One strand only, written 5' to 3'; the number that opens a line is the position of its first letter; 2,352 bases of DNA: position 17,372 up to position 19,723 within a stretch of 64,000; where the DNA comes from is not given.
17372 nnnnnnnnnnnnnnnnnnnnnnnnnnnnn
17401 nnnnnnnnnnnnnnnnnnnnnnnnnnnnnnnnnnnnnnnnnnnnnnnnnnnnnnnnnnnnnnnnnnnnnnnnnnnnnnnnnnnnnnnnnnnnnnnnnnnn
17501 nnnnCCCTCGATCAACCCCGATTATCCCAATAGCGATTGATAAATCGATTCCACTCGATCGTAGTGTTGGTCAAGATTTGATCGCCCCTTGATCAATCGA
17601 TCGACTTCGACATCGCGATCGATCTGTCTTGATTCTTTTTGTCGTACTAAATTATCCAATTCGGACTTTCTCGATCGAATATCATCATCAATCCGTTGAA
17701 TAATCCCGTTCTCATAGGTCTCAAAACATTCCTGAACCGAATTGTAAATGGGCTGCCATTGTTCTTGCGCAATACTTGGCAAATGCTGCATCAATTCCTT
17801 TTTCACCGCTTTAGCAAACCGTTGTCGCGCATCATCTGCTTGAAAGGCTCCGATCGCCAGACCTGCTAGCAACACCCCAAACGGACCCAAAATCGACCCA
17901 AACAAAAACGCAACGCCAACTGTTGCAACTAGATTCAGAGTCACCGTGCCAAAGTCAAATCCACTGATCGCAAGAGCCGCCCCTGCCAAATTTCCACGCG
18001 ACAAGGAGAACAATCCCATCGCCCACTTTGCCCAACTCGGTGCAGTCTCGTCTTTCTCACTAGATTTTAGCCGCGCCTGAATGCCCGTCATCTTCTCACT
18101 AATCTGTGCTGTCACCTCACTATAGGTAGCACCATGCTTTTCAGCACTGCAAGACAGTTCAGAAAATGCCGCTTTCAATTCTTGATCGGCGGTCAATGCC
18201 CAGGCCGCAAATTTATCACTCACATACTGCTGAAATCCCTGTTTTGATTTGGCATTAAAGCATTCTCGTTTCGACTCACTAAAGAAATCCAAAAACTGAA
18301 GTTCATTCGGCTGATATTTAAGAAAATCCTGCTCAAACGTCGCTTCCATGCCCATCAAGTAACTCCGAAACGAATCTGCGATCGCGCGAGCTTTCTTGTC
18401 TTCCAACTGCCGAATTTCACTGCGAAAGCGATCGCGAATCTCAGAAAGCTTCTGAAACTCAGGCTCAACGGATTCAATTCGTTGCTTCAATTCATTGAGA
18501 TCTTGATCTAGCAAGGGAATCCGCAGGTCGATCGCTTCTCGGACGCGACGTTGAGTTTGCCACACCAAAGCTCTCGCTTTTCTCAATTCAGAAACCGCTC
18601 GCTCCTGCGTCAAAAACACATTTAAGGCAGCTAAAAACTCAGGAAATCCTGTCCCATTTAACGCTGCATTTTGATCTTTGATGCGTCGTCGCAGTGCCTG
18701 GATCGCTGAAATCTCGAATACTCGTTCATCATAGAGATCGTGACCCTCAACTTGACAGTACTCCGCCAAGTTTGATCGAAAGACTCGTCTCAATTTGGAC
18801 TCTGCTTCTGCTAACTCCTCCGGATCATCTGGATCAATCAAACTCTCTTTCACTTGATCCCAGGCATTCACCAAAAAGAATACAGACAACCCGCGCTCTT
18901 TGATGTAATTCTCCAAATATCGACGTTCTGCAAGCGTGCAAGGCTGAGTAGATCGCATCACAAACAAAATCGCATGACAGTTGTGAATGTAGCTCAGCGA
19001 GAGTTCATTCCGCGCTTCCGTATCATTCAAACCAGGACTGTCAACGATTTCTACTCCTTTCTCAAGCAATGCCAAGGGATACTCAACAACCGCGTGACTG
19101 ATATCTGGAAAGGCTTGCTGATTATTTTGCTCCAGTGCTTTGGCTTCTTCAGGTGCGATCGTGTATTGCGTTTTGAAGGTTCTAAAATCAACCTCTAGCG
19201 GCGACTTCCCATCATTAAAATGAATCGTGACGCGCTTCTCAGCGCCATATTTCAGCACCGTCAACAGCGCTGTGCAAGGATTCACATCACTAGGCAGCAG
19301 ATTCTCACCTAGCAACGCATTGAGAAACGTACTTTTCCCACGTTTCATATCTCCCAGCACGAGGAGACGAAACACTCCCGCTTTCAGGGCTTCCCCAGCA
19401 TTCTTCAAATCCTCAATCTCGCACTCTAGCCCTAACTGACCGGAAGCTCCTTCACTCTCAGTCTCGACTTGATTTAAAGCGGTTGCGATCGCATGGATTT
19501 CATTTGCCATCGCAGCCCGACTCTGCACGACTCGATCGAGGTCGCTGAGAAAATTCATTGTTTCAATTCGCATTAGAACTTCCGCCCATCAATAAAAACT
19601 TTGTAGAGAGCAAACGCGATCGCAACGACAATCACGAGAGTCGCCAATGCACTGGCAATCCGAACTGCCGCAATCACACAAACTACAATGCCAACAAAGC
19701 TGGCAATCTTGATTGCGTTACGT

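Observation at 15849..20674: PspA/Vipp1-like (ESCRT-III), small membrane protein and two dynamins in one probable operon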

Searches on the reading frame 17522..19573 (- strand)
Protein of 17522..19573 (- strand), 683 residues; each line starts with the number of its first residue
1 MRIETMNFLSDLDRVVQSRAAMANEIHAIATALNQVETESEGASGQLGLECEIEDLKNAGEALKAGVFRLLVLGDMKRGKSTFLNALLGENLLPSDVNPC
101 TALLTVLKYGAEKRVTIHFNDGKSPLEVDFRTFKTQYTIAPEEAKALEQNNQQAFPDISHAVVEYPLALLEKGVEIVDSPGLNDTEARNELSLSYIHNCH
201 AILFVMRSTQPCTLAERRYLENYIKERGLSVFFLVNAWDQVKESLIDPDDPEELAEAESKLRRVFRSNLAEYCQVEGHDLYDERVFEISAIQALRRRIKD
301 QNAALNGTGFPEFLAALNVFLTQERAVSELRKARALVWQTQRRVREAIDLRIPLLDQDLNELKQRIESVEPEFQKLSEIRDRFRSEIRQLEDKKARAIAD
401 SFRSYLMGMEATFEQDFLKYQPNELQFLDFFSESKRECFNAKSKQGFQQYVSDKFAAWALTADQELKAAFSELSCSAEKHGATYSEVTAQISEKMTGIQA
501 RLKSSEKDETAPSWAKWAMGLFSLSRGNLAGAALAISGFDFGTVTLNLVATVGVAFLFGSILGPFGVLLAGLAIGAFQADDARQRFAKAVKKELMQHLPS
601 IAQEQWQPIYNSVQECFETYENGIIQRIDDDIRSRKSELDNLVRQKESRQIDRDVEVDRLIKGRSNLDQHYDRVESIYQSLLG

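Call 3: search_protein_families(library=pfam, proteins=[window:17522-19573:-], max_evalue=0.01)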
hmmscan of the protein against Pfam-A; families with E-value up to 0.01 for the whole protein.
window:17522-19573:- (683 aa): 4 families
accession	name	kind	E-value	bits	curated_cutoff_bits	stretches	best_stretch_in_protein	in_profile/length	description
PF21808.2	Dynamin-like_hel_bact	-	2.8e-152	507.7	28.3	1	293-660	1-373/373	Bacterial dynamin-like protein, helical domain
PF00350.29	Dynamin_N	-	1.2e-33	117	27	1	71-237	2-167/168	Dynamin family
PF01926.29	MMR_HSR1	-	1.9e-07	31.6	21.9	1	71-236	3-112/113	50S ribosome-binding GTPase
PF04548.22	AIG1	-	0.00061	19.6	27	0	171-201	48-78/212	AIG1 family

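Call 4: search_protein_families(library=ncbifam, proteins=[window:17522-19573:-], max_evalue=0.01)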
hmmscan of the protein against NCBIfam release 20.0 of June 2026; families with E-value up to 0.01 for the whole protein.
window:17522-19573:- (683 aa): 7 families
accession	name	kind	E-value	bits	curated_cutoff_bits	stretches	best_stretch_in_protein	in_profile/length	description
NF052648.1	DynmDynABac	equivalog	8.1e-11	40.5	1600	1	74-244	48-205/1187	dynamin GTPase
NF007368.0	PRK09866.1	equivalog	8.7e-09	34.2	1146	1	70-128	72-130/742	clamp-binding protein CrfC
TIGR03594.1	GTPase_EngA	equivalog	5.8e-05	22.3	306.7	0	172-243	48-123/432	ribosome biogenesis GTPase Der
TIGR00231.1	small_GTP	domain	0.0001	22.1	42.5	1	69-255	5-137/164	GTP-binding protein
NF000908.1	PRK00089.1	equivalog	0.0006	19.2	237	0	176-246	55-129/291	GTPase Era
TIGR03918.1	GTP_HydF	equivalog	0.0011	18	325.55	0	174-246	58-133/392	[FeFe] hydrogenase H-cluster maturation GTPase HydF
NF041922.1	DLP_LeoA_gen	subfamily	0.0032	16.5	325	0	159-213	85-145/532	LeoA/HP0731 family dynamin-like GTPase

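Call 13: search_solved_structures(query=window:17522-19573:-, max_evalue=0.001, show_alignments=1)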
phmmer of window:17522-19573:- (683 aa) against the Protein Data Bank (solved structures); distinct sequences matched with E-value up to 0.001: 12.
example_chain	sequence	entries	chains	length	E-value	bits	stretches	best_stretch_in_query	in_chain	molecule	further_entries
2j68_A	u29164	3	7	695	8.3e-271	903.4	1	3-682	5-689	BACTERIAL DYNAMIN-LIKE PROTEIN | DYNAMIN FAMILY PROTEIN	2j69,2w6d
5owv_A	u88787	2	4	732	2.3e-09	39.8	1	62-124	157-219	GTP-binding protein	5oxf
5owv_C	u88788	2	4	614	1.9e-08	36.8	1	69-292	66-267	GTP-binding protein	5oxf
9kff_A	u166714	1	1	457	1.2e-07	34.1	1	68-243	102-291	Mitofusin FZO1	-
6jfk_A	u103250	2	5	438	1.4e-07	33.9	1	52-403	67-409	Mitofusin-2,cDNA FLJ57997, highly similar to Transmembrane GTPase MFN2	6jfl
9kfd_A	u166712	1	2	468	1.6e-07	33.7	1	69-243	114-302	Mitofusin FZO1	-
9kfe_A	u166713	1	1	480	1.8e-07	33.6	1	69-243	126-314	Mitofusin FZO1,Mitofusin FZO1,Fzo1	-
6j72_A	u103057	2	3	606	4.2e-06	29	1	54-222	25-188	Isoniazid inducible gene protein IniA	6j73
5goe_A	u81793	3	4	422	0.00027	23.1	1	55-336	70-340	Mitofusin-1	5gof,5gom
5yew_A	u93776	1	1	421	0.00032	22.8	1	55-331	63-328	Mitofusin-1,Mitofusin-1 fusion protein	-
5go4_A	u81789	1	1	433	0.00033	22.7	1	55-330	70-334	Mitofusin-1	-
5gnt_A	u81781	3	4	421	0.00033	22.7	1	55-331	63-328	Mitofusin-1 | Mitofusin-1,Mitofusin-1 fusion protein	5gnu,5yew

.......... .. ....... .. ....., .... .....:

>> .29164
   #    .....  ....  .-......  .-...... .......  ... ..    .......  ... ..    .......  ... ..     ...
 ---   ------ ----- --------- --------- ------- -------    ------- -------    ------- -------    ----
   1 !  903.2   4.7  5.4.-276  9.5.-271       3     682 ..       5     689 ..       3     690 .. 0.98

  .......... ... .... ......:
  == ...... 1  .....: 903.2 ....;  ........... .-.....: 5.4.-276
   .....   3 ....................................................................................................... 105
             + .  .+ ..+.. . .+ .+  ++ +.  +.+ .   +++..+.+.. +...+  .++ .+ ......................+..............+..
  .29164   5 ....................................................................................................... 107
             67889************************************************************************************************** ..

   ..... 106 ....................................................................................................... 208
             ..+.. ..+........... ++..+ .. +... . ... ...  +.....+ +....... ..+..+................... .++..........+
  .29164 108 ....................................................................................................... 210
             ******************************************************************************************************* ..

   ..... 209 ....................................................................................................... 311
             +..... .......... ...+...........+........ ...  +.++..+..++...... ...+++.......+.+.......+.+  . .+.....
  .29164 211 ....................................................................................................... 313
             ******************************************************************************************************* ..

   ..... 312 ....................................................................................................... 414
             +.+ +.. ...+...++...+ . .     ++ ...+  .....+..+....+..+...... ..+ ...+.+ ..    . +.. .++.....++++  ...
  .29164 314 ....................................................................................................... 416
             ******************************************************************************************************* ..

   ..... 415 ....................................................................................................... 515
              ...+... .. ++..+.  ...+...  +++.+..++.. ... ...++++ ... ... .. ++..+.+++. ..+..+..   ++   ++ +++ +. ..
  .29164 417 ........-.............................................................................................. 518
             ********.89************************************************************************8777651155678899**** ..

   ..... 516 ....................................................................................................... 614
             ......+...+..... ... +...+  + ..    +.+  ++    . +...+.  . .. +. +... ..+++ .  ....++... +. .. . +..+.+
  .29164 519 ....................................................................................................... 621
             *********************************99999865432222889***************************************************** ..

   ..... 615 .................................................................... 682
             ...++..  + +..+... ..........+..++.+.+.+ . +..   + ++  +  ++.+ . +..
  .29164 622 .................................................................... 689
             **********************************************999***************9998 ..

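Call 15: find_related_loci(query=window:17522-19573:-, collection=genome_contigs, flank=10000)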
Query window:17522-19573:- (683 aa) in genome_contigs; peptide patterns used: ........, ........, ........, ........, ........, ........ (x = any residue, [..] = any of these).
234 stretches matched a pattern; 189 encode a relative of the query (tblastn E <= 1e-3); the best 80 are kept; 80 distinct loci.
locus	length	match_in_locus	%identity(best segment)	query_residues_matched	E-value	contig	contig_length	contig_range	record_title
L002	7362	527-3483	72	1-682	0e+0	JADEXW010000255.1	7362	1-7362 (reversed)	Pseudanabaenaceae cyanobacterium LEGE 13415 NODE_599_length_7362_cov_3.04879, whole genome shotgun sequence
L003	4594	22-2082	68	2-682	0e+0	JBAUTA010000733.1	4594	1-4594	MAG: Kovacikia sp. isolate MFD02237_ilm_asm_bin5 k127_92762, whole genome shotgun sequence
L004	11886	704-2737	67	4-682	0e+0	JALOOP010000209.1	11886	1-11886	MAG: Oculatellaceae cyanobacterium Prado106 scaffold_9919, whole genome shotgun sequence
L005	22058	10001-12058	66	2-682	0e+0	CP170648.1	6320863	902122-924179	MAG: Stenomitos frigidus ULC029 chromosome, complete genome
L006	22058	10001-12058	67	2-682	0e+0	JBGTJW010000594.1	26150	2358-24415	MAG: Stenomitos sp. isolate JTS-RE299 k141_6173855, whole genome shotgun sequence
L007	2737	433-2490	66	2-682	0e+0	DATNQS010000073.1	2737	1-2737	MAG TPA_asm: Candidatus Sericytochromatia bacterium isolate SMAG_U16513 k141_1247107, whole genome shotgun sequence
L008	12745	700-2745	69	2-682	0e+0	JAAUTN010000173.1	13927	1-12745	MAG: Leptolyngbyaceae cyanobacterium SM1_4_3 NODE_1775_length_13927_cov_7.730507, whole genome shotgun sequence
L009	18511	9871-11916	69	2-682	0e+0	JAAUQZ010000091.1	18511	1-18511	MAG: Leptolyngbyaceae cyanobacterium RM1_406_9 NODE_835_length_18511_cov_6.851773, whole genome shotgun sequence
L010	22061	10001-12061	67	2-682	0e+0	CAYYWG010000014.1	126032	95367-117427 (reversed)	MAG TPA_asm: uncultured bacterium isolate binchicken_co311_241 genome assembly, contig: NODE_238_length_126032_cov_14.63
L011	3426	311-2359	68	2-682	0e+0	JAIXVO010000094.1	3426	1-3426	MAG: Cyanobacteriota bacterium isolate D1_MAG_00067 pond_D1_MAG_00067_000000000171, whole genome shotgun sequence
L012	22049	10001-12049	68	2-682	0e+0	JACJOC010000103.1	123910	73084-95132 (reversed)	Cyanobacteria bacterium FACHB-471 contig103, whole genome shotgun sequence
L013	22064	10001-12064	66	1-682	0e+0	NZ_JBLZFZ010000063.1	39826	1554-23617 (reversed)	Pantanalinema rosaneae CENA516 NODE_148_length_39887_cov_236.569994, whole genome shotgun sequence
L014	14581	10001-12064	65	1-682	0e+0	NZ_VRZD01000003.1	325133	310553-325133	MAG: Pantanalinema sp. GBBB05 NODE_12_length_325133_cov_7.187926, whole genome shotgun sequence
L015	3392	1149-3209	66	2-682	0e+0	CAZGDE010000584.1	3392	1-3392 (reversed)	MAG TPA_asm: uncultured bacterium isolate binchicken_co311_160 genome assembly, contig: NODE_36440_length_3392_cov_5.104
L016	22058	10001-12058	66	3-682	0e+0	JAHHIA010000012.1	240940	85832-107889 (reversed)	MAG: Scytolyngbya sp. HA4215-MV1 scaffold_31_c1, whole genome shotgun sequence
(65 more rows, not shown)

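Call 61: search_protein_families(library=padloc, proteins=[window:17522-19573:-], max_evalue=0.001)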
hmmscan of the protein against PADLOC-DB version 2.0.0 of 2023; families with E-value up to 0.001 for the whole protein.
window:17522-19573:- (683 aa): 3 families
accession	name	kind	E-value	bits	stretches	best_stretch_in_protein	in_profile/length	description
PDLC03839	LeoA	-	4.1e-16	57.2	1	165-649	100-548/559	-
PDLC03841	LeoBC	-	8.1e-13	46.3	1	13-648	26-562/601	-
PDLC03842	LeoB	-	9.1e-10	36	1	340-646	271-546/568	-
